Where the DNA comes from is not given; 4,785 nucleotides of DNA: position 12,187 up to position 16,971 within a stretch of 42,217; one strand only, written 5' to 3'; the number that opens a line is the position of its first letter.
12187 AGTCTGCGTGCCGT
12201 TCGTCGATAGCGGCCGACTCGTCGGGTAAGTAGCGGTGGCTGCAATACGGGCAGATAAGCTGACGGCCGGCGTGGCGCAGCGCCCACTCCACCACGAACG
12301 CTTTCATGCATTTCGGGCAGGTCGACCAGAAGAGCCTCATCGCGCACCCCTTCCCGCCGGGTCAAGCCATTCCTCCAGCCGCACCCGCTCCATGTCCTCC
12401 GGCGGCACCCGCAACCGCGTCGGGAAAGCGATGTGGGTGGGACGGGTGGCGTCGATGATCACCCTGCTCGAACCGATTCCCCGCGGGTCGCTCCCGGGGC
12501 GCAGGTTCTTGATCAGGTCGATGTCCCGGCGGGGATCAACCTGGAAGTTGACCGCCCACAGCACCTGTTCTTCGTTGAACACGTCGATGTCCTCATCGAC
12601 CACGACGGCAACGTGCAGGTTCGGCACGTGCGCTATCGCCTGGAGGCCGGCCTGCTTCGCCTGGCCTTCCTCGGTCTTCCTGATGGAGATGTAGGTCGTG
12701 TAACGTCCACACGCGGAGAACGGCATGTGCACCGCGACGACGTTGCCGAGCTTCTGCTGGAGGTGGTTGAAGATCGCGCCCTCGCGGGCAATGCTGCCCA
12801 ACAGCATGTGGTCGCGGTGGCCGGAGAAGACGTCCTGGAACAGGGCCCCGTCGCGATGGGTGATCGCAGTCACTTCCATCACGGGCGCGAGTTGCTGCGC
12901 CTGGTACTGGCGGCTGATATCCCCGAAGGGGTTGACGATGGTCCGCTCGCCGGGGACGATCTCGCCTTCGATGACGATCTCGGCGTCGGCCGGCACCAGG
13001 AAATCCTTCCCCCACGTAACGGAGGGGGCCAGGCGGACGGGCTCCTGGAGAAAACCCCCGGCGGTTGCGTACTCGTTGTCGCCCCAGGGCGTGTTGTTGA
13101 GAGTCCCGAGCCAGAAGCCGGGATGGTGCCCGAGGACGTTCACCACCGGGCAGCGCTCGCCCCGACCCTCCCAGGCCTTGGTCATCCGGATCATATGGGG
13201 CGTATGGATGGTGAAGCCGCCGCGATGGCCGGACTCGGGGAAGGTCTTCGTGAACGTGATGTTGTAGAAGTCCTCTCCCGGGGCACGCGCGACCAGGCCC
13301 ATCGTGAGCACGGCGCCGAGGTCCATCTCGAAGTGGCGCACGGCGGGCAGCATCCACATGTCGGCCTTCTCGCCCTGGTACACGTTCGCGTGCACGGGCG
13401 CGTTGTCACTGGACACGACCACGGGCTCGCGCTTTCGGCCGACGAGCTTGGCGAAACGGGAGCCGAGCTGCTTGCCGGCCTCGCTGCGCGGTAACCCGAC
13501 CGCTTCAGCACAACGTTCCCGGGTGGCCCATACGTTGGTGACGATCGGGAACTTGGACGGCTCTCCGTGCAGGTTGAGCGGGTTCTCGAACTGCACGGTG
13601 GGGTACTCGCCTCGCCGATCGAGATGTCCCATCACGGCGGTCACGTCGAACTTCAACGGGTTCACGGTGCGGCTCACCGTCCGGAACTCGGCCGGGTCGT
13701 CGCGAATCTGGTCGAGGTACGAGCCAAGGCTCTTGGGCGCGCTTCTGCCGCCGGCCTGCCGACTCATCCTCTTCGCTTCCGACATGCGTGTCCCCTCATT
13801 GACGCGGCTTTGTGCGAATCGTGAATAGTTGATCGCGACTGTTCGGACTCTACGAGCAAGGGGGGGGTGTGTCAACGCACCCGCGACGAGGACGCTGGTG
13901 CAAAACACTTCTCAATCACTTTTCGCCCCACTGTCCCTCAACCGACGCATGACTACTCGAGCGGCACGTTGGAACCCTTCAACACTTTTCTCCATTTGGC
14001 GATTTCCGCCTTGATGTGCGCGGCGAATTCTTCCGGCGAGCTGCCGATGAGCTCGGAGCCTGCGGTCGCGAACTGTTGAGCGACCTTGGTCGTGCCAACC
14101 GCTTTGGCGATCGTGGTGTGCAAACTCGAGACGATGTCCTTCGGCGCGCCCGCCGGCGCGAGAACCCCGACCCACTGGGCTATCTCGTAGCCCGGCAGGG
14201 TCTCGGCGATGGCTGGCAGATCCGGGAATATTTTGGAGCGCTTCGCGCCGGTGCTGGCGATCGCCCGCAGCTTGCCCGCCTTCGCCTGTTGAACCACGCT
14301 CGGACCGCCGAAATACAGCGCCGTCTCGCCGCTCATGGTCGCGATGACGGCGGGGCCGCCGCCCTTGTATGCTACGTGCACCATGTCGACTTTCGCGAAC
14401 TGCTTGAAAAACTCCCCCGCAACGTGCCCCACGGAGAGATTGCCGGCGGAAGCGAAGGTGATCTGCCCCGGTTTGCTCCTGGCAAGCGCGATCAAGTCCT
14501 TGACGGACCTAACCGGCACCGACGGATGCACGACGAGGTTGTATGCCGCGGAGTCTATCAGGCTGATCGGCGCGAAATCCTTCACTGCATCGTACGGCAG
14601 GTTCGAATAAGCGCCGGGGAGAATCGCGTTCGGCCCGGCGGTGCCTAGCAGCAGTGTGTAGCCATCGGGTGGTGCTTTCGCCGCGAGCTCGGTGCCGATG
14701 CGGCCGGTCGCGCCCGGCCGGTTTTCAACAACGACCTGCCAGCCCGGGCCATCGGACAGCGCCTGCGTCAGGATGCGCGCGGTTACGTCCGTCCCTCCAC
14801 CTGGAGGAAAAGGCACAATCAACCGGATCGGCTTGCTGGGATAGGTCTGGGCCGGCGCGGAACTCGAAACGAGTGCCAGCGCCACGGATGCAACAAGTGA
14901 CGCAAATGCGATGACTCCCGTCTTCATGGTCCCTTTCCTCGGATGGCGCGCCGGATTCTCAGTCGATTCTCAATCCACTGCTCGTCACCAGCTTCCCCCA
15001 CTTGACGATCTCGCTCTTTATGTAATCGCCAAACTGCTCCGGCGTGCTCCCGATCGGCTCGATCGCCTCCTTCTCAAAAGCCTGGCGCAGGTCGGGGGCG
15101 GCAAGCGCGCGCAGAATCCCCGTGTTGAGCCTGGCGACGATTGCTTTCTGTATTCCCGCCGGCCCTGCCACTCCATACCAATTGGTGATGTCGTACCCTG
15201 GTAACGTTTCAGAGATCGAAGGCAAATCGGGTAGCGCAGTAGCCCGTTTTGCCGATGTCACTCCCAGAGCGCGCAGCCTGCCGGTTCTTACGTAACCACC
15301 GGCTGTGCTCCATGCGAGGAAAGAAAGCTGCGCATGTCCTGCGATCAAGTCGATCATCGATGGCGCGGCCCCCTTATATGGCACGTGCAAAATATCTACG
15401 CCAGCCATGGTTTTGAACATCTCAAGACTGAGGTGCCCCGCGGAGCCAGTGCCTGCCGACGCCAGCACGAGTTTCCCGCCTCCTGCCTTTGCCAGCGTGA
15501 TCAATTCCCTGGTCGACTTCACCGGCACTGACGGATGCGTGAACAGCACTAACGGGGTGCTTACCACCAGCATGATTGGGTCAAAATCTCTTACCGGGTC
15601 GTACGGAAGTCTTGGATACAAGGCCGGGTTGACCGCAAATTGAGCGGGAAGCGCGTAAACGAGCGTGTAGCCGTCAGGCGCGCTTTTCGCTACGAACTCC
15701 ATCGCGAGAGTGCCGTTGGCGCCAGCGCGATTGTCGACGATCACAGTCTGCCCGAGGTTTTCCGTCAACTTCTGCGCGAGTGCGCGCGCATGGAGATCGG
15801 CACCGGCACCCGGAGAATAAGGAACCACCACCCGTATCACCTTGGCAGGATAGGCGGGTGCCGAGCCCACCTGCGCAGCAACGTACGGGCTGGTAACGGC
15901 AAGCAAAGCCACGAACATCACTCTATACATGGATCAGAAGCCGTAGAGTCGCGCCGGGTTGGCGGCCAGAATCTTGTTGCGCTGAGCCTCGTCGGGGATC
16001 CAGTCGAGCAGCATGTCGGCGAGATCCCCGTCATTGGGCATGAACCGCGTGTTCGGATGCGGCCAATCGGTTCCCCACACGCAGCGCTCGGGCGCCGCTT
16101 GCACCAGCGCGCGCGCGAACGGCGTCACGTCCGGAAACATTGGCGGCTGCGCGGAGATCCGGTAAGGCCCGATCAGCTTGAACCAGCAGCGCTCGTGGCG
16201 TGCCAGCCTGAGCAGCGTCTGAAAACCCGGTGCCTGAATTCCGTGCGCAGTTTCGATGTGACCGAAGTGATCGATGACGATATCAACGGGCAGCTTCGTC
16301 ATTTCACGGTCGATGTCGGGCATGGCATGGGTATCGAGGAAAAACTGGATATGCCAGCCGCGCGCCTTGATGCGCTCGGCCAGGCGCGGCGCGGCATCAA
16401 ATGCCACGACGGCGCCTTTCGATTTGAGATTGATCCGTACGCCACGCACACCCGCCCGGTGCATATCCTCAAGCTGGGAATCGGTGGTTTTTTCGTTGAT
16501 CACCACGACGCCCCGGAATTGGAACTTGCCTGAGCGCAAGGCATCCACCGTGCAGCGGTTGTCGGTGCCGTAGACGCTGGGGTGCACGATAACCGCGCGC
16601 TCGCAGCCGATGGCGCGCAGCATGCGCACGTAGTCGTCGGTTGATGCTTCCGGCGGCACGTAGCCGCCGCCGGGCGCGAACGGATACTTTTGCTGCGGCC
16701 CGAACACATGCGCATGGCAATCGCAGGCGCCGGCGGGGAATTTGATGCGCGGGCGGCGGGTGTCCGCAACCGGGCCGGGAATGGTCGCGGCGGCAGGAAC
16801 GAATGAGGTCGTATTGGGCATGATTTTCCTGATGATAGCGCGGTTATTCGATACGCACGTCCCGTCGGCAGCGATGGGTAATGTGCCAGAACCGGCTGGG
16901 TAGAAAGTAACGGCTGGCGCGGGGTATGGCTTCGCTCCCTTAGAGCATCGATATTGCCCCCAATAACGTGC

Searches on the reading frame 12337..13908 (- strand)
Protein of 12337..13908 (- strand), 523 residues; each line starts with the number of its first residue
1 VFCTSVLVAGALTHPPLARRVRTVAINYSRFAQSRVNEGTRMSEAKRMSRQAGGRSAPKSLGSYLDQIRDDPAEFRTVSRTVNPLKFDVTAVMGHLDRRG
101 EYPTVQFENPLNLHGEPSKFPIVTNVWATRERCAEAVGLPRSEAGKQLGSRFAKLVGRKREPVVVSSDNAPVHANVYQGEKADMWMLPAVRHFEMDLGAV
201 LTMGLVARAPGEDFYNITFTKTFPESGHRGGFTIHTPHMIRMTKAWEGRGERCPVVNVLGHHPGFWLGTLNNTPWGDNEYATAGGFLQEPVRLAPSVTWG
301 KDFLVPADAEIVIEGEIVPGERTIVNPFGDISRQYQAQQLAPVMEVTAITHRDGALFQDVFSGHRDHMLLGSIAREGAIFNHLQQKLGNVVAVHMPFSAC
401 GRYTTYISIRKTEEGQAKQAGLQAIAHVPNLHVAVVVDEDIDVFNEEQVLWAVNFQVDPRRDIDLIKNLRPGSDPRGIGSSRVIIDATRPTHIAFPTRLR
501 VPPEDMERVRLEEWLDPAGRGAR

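Call 22: search_protein_families(library=pfam, proteins=[window:12337-13908:-], max_evalue=0.001)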
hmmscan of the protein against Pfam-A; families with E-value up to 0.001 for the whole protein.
window:12337-13908:- (523 aa): 3 families
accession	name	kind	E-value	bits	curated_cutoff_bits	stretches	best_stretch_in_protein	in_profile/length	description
PF01977.22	UbiD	-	4.4e-37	127.7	23.3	1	164-363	2-204/206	3-octaprenyl-4-hydroxybenzoate carboxy-lyase Rift-related domain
PF20696.2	UbiD_C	-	8.2e-24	84.5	24.2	1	370-487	3-127/127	3-octaprenyl-4-hydroxybenzoate carboxy-lyase C-terminal domain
PF20695.2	UbiD_N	-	5e-11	43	24.3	1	74-151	9-77/78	3-octaprenyl-4-hydroxybenzoate carboxy-lyase N-terminal domain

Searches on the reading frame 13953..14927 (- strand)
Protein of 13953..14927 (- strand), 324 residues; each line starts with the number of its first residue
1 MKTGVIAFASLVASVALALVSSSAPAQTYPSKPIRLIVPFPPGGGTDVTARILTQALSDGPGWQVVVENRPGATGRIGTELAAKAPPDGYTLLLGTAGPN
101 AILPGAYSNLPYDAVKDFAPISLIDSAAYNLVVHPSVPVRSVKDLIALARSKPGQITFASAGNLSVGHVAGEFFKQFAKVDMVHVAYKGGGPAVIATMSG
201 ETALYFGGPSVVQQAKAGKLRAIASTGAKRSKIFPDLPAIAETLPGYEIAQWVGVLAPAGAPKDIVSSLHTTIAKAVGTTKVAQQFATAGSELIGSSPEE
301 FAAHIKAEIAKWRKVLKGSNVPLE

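Call 22: search_protein_families(library=pfam, proteins=[window:13953-14927:-], max_evalue=0.001)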
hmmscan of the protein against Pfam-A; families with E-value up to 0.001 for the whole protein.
window:13953-14927:- (324 aa): 1 family
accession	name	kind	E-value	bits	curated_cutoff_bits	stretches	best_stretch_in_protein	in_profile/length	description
PF03401.19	TctC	-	1.7e-56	192.2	27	1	50-319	2-272/274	Tripartite tricarboxylate transporter family receptor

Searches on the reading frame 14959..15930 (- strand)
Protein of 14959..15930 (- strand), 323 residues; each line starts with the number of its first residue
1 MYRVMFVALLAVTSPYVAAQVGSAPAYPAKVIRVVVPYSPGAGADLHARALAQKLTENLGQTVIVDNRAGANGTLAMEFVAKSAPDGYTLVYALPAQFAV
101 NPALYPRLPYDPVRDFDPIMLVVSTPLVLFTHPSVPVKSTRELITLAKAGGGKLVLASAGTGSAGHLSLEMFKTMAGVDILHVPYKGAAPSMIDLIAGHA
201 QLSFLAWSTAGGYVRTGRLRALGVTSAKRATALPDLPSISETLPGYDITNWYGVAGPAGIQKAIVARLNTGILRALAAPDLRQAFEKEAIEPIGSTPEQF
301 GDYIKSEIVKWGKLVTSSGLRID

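Call 22: search_protein_families(library=pfam, proteins=[window:14959-15930:-], max_evalue=0.001)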
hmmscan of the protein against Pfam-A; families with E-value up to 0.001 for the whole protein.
window:14959-15930:- (323 aa): 1 family
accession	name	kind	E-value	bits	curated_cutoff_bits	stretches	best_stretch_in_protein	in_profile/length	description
PF03401.19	TctC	-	1.7e-70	238.1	27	1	48-320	2-274/274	Tripartite tricarboxylate transporter family receptor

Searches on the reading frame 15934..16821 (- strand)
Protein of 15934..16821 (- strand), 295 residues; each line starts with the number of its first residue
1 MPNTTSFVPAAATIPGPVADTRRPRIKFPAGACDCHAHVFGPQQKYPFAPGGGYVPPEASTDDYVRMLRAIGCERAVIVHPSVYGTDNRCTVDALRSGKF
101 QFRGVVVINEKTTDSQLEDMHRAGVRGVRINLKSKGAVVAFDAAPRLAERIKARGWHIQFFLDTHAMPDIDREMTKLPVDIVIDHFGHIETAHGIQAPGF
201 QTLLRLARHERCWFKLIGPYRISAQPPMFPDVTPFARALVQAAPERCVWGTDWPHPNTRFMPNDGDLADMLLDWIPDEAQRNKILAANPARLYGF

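Call 22: search_protein_families(library=pfam, proteins=[window:15934-16821:-], max_evalue=0.001)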
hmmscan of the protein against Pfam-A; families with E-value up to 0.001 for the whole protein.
window:15934-16821:- (295 aa): 1 family
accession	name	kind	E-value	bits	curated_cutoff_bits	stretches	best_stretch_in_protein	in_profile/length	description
PF04909.20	Amidohydro_2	-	1.3e-51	176.6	26.4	1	33-295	1-289/289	Amidohydrolase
